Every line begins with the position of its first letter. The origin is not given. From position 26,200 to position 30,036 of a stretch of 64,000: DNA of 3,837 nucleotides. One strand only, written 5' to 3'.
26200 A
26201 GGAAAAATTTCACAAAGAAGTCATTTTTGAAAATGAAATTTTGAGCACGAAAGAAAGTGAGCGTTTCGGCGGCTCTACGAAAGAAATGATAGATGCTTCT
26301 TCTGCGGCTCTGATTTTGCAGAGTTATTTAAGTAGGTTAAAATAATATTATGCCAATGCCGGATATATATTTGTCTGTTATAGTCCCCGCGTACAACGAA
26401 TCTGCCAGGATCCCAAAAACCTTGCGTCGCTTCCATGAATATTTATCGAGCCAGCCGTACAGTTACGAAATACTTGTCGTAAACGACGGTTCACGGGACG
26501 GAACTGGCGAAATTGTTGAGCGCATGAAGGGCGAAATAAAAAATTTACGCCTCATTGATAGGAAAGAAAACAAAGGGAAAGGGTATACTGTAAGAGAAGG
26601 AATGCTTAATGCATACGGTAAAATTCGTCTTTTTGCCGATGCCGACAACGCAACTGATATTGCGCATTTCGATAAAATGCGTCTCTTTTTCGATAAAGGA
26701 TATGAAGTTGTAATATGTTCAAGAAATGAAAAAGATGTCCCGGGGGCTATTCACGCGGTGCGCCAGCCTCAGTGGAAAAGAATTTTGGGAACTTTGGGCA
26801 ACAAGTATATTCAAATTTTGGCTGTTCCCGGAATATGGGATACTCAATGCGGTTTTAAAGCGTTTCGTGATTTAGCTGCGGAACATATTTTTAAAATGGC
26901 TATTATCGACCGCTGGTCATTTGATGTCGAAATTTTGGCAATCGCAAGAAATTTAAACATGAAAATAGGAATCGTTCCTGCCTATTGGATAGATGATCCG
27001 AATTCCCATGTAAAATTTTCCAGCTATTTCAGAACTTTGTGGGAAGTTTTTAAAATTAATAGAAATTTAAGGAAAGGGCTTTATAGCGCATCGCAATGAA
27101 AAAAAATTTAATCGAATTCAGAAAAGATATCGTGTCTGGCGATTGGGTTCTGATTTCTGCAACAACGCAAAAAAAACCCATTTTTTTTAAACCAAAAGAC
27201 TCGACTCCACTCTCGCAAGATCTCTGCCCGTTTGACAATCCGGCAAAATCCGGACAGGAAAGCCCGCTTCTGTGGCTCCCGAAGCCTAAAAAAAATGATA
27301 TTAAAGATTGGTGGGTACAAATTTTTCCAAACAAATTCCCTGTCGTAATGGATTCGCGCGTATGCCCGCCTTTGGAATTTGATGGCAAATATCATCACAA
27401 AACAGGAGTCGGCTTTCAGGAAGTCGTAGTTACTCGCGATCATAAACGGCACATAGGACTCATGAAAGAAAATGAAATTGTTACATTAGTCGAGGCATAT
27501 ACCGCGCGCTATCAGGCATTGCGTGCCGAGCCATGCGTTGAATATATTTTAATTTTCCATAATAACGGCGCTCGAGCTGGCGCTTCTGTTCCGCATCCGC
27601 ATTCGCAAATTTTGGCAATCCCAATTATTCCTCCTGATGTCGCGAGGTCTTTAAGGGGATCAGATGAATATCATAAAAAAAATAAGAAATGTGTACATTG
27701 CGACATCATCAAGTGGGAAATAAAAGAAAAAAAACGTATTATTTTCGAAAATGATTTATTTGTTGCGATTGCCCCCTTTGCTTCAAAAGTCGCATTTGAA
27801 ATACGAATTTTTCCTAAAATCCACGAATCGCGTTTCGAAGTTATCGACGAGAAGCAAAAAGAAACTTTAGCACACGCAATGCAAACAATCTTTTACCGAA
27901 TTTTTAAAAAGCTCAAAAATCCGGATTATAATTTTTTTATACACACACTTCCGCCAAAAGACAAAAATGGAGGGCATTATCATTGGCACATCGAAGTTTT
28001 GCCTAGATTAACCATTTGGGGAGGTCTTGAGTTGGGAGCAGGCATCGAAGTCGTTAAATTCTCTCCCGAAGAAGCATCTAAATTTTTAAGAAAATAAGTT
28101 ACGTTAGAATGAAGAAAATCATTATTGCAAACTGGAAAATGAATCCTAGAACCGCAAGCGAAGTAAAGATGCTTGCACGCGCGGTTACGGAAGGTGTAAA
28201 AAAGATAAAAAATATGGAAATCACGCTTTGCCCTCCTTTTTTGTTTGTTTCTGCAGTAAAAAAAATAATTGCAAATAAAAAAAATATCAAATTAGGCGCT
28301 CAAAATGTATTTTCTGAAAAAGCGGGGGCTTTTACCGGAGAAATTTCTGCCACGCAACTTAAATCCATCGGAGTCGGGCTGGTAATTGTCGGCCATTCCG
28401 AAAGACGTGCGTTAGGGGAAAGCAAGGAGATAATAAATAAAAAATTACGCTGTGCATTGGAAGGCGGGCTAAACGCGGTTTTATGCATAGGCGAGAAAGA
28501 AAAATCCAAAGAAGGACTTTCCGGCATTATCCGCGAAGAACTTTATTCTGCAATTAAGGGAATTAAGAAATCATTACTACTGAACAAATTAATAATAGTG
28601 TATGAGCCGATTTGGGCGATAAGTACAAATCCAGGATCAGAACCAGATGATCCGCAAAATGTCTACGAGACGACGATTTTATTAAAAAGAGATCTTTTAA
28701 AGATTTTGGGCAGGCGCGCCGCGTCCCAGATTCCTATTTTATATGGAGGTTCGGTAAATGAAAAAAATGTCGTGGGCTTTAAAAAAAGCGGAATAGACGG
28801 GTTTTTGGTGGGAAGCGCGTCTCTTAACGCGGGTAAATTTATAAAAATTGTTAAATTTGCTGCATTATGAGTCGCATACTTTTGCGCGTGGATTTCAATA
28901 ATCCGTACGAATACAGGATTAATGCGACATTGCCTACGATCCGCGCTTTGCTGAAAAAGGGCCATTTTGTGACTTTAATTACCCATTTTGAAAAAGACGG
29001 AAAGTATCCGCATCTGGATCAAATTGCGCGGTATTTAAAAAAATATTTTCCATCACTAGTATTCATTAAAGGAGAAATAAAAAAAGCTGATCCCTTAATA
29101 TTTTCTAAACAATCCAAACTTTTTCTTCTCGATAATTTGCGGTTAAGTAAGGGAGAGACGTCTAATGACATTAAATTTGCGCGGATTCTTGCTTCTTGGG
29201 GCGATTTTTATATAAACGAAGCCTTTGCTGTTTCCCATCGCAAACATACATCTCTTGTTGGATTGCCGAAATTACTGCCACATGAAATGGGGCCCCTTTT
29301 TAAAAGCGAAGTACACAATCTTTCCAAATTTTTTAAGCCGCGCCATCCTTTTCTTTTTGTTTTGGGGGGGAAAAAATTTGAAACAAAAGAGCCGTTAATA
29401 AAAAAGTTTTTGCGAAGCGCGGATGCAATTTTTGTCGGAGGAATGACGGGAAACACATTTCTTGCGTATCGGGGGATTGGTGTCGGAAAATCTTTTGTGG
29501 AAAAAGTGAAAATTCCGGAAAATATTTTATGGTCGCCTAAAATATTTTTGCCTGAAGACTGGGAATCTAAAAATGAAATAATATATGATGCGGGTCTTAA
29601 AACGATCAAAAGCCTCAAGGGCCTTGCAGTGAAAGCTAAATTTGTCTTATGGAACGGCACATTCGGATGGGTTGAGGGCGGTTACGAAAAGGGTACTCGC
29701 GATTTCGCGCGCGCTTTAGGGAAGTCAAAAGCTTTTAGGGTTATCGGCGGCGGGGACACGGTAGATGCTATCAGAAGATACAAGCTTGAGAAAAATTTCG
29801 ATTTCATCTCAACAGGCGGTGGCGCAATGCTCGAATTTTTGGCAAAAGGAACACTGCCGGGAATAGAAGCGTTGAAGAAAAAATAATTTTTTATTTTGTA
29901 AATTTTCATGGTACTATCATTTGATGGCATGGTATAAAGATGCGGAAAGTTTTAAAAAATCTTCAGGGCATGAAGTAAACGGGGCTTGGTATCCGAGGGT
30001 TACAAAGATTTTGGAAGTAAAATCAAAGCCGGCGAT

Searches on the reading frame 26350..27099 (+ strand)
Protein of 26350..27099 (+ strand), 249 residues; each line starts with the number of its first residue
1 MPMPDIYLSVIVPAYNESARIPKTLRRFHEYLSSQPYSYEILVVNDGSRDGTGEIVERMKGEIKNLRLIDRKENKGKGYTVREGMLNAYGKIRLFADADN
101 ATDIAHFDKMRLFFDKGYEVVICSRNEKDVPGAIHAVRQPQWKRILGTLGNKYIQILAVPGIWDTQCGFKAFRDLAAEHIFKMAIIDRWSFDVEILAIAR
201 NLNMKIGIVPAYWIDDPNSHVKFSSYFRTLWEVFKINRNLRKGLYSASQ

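Call 56: search_protein_families(library=pfam, proteins=[window:26350-27099:+], max_evalue=0.00001)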
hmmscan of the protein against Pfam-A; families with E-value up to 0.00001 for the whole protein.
window:26350-27099:+ (249 aa): 2 families
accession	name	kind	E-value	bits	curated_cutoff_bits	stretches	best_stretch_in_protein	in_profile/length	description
PF00535.33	Glycos_transf_2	-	8.4e-25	88.1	23.3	1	9-172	1-159/168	Glycosyl transferase family 2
PF13641.12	Glyco_tranf_2_3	-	5.9e-06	26.9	27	1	8-125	3-123/230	Glycosyltransferase like family 2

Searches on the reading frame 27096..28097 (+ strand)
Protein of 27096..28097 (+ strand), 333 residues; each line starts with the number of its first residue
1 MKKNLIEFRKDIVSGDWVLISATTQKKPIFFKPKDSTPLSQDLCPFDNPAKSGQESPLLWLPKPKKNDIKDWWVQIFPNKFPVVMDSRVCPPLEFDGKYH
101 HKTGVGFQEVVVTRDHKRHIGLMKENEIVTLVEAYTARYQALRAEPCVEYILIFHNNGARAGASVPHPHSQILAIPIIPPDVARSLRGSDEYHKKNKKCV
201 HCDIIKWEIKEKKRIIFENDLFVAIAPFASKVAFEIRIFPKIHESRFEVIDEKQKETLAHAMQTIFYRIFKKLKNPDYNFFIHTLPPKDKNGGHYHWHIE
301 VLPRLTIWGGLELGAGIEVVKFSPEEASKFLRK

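Call 56: search_protein_families(library=pfam, proteins=[window:27096-28097:+], max_evalue=0.00001)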
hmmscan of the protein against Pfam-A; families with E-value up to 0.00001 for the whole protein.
window:27096-28097:+ (333 aa): 3 families
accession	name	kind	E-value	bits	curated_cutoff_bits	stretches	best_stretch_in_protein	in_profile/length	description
PF01087.27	GalP_UDP_transf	-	8.1e-13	49.6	22.1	1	74-179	75-184/184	Galactose-1-phosphate uridyl transferase, N-terminal domain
PF02744.22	GalP_UDP_tr_C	-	3.9e-08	33.6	29.2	1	190-301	6-119/165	Galactose-1-phosphate uridyl transferase, C-terminal domain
PF01230.28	HIT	-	5.8e-08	33.7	21.5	0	212-299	5-92/98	HIT domain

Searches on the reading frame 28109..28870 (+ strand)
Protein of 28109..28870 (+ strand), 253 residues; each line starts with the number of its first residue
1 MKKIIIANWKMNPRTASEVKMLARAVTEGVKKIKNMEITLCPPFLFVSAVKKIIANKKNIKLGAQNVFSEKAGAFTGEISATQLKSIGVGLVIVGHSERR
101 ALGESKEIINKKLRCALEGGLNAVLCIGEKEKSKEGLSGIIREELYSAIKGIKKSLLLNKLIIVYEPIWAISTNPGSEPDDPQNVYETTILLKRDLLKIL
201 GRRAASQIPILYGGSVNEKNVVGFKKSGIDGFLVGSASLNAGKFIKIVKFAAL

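Call 56: search_protein_families(library=pfam, proteins=[window:28109-28870:+], max_evalue=0.00001)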
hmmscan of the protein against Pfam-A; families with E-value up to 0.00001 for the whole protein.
window:28109-28870:+ (253 aa): 1 family
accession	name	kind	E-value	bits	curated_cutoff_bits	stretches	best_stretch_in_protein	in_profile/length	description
PF00121.24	TIM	-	9.1e-69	232.1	20.1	1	3-250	1-244/245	Triosephosphate isomerase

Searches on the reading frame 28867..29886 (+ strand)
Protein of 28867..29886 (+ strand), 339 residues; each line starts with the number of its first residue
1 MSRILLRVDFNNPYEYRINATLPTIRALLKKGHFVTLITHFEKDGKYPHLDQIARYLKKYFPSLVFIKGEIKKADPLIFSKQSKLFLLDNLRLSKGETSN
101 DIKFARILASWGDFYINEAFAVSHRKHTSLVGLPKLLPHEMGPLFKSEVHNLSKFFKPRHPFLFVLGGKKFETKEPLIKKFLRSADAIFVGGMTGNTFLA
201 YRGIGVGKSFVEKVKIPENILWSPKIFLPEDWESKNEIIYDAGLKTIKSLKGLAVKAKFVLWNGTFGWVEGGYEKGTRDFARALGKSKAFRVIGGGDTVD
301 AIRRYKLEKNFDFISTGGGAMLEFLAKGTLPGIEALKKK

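Call 56: search_protein_families(library=pfam, proteins=[window:28867-29886:+], max_evalue=0.00001)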
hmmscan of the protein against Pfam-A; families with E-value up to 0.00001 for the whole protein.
window:28867-29886:+ (339 aa): 1 family
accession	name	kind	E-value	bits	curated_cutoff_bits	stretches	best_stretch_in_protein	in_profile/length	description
PF00162.24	PGK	-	7.5e-79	265.9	27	1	3-326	10-377/379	Phosphoglycerate kinase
